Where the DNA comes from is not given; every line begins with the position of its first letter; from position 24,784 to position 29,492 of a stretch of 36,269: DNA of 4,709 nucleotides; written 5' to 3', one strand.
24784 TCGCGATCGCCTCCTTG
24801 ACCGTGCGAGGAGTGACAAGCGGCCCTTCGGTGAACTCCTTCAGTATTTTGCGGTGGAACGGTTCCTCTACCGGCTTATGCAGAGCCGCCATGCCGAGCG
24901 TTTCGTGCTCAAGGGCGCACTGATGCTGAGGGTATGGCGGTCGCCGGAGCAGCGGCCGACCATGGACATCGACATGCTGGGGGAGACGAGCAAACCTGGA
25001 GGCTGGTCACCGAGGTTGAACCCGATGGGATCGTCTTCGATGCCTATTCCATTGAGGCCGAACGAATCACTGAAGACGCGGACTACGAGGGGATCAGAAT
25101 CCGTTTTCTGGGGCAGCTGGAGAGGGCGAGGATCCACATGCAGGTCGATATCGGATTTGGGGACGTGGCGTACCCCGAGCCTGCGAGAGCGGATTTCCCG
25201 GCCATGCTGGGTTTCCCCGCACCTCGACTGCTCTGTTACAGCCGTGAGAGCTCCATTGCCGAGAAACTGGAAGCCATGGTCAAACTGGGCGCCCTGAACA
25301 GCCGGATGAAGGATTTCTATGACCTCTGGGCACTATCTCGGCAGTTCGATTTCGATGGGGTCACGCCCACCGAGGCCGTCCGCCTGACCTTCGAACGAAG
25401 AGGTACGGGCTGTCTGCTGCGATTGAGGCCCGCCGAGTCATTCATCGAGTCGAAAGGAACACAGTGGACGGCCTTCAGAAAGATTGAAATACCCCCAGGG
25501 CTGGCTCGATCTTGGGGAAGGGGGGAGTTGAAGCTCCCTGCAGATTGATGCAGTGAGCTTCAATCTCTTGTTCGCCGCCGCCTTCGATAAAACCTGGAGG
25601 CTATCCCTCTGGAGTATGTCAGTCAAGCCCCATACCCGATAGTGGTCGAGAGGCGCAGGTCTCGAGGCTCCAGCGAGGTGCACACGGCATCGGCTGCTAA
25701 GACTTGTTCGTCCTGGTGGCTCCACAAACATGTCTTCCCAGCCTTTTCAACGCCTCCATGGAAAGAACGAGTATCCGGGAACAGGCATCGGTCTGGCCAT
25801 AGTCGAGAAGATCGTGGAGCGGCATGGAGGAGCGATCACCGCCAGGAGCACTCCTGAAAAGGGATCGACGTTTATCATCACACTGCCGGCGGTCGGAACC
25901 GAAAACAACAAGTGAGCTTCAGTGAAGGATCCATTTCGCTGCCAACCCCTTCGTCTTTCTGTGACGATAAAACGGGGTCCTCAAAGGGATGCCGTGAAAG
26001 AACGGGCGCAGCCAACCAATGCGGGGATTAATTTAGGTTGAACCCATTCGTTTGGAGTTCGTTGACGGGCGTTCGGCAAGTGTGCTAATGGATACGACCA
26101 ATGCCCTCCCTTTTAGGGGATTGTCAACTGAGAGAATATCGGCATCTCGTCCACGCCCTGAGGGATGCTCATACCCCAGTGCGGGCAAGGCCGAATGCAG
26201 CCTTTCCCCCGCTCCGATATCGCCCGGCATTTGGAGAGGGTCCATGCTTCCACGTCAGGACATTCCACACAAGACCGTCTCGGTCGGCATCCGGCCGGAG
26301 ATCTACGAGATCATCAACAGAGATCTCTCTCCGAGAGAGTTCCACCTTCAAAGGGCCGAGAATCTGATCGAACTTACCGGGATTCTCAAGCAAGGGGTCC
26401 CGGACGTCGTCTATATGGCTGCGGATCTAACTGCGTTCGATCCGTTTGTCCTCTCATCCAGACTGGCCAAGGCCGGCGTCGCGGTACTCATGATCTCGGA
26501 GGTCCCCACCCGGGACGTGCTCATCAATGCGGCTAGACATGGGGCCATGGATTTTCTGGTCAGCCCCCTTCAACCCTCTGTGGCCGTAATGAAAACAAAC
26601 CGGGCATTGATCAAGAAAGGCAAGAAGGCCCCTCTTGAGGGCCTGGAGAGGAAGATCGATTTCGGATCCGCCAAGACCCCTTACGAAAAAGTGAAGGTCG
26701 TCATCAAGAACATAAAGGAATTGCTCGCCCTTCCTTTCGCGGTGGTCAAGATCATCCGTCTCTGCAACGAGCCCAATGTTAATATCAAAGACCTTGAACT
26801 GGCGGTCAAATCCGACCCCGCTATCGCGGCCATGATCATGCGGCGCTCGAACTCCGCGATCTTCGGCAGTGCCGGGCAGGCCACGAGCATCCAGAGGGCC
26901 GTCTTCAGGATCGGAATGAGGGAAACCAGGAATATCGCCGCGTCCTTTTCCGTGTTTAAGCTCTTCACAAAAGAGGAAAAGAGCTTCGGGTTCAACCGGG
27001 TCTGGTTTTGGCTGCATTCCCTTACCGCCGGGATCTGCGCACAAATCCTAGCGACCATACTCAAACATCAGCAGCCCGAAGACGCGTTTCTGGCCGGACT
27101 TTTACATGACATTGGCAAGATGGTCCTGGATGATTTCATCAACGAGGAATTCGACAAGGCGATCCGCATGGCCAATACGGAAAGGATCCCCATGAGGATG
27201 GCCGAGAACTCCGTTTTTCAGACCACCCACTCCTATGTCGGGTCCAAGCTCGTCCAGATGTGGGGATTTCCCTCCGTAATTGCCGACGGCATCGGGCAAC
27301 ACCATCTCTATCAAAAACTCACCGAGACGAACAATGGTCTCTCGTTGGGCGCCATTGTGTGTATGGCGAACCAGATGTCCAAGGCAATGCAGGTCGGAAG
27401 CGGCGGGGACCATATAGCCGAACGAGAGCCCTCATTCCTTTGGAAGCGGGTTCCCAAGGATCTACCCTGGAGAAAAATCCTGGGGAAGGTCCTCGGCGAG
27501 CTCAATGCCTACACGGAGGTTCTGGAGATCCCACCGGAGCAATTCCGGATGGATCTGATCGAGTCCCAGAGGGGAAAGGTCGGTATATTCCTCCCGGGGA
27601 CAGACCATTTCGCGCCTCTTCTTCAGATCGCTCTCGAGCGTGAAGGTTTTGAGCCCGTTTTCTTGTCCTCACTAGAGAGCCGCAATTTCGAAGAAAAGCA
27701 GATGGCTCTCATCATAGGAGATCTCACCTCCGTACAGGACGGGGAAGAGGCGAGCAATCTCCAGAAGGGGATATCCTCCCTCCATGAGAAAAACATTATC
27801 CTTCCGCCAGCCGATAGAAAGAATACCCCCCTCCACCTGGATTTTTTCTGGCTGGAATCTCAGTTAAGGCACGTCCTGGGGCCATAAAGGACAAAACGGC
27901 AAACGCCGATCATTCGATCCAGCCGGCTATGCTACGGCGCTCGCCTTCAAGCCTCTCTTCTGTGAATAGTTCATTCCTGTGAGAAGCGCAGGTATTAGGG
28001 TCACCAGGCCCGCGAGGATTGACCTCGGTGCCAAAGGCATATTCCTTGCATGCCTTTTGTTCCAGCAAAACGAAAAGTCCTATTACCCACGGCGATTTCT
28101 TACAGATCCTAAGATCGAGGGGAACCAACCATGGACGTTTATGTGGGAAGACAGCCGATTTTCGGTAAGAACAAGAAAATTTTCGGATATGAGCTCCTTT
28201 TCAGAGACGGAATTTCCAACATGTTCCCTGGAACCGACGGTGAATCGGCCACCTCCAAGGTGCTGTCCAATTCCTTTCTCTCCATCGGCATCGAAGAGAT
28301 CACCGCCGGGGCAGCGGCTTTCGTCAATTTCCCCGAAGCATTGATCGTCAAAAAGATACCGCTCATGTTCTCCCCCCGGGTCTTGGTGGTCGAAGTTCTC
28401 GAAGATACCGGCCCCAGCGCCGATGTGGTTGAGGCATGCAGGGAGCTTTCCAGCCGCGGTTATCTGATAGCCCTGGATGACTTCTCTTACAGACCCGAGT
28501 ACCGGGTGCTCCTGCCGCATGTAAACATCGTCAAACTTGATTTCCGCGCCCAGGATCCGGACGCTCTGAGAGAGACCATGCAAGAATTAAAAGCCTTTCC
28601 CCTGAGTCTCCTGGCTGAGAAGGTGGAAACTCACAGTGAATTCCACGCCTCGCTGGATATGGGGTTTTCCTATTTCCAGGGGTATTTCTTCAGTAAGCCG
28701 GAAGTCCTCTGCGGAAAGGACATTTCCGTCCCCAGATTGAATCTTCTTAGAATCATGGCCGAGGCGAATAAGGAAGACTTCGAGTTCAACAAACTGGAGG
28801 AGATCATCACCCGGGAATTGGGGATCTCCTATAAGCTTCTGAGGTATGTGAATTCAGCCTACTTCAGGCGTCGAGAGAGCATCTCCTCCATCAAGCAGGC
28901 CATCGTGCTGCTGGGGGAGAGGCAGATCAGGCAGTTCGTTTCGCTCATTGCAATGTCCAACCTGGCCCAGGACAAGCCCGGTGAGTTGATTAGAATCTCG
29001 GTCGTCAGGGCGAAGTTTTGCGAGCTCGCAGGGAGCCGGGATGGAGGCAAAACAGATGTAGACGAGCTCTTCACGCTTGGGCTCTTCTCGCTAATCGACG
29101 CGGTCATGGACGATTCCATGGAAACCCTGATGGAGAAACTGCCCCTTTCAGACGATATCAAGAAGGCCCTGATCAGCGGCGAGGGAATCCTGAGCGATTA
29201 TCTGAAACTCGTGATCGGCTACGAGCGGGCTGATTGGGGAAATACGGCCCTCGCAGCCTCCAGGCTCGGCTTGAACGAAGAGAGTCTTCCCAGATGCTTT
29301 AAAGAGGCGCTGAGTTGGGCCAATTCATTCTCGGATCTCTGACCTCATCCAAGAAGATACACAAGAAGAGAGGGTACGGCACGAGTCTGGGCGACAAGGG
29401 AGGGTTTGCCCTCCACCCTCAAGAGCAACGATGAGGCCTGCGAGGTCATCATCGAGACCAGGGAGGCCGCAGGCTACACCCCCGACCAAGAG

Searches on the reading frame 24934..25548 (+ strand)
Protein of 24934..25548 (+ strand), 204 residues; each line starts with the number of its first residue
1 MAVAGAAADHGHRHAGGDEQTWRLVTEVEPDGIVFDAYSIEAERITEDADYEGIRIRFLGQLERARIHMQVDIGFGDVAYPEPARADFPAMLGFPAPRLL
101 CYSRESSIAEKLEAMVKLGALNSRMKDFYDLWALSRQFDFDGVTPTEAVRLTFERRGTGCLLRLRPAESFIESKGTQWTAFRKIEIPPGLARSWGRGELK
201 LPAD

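Call 7: search_protein_families(library=pfam, proteins=[window:24934-25548:+], max_evalue=0.01)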
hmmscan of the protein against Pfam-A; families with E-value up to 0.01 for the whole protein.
window:24934-25548:+ (204 aa): 1 family
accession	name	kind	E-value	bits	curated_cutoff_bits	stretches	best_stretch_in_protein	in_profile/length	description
PF08843.17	AbiEii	-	4.7e-29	102.4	22.5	1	28-183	64-221/238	Nucleotidyl transferase AbiEii toxin, Type IV TA system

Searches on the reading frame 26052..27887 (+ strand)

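Call 7: search_protein_families(library=pfam, proteins=[window:26052-27887:+], max_evalue=0.01)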
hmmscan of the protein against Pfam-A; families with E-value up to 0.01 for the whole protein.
window:26052-27887:+ (611 aa): 3 families
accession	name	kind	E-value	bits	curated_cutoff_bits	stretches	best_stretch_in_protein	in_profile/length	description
PF08668.18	HDOD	-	1.3e-50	172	22.9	1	226-418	3-194/196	HDOD domain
PF01966.28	HD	-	1.6e-07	32.1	22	1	322-422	4-90/116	HD domain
PF00072.30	Response_reg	-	0.00074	20.1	30.2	1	83-176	9-104/111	Response regulator receiver domain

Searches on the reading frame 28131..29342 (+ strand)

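Call 7: search_protein_families(library=pfam, proteins=[window:28131-29342:+], max_evalue=0.01)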
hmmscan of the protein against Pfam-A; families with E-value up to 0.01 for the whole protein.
window:28131-29342:+ (403 aa): 2 families
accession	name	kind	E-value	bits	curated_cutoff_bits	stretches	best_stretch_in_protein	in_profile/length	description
PF08668.18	HDOD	-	1e-19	71.3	22.9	1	205-322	8-130/196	HDOD domain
PF00563.25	EAL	-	6.4e-11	42.5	31.3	1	81-190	115-236/236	EAL domain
